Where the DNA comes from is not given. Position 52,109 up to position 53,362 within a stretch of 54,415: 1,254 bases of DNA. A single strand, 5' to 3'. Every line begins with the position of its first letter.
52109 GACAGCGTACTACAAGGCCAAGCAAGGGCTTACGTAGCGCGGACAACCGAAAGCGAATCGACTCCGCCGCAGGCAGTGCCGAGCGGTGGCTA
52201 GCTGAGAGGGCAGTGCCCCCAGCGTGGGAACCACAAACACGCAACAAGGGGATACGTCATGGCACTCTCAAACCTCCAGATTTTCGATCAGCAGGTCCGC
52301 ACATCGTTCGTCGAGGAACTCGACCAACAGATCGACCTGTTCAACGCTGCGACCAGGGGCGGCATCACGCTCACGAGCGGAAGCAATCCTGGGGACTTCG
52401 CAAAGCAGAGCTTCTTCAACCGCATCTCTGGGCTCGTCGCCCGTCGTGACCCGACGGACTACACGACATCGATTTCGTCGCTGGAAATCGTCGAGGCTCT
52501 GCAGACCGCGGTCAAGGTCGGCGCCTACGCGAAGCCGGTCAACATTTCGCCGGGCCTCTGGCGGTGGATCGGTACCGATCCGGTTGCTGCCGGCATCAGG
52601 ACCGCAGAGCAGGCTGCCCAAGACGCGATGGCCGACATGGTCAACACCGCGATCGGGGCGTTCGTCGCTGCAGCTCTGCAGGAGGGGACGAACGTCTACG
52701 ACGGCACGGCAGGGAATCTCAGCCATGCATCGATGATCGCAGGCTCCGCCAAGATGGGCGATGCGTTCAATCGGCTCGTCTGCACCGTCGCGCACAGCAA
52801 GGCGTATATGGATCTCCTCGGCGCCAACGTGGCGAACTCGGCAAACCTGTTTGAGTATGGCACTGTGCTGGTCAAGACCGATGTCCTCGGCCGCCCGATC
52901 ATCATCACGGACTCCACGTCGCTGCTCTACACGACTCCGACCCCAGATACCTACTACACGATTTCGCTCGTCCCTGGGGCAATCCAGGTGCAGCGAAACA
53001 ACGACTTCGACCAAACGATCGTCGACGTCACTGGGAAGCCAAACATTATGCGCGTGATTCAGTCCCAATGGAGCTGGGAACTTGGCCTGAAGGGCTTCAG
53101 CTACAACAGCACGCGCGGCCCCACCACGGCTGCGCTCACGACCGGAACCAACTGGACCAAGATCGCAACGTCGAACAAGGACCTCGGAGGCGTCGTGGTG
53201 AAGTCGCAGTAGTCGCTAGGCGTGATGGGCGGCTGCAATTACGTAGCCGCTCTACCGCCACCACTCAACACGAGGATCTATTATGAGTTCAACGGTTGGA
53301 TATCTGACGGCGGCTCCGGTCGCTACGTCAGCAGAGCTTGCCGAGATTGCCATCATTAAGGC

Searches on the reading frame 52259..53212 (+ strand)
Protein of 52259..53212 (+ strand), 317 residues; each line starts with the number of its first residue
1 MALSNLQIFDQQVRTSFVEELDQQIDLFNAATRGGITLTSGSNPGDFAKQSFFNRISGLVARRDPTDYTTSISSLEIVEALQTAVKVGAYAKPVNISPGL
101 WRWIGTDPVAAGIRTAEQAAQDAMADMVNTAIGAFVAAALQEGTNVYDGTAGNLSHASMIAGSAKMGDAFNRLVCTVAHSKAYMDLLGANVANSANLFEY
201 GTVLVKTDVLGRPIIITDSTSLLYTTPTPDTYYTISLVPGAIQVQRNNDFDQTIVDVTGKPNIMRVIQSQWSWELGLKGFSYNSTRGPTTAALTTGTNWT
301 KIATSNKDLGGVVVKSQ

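Call 21: search_protein_families(library=phrogs, proteins=[window:52259-53212:+], max_evalue=0.001)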
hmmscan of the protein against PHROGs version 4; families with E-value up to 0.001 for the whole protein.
window:52259-53212:+ (317 aa): 3 families
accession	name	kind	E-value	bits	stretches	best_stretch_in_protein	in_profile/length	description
phrog_247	-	head and packaging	8.5e-51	174.2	1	1-304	4-326/351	major head protein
phrog_15687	-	unknown function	1.9e-20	74.5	1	1-138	1-138/140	-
phrog_15288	-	head and packaging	2.6e-20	73.8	1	156-304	9-158/172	major head protein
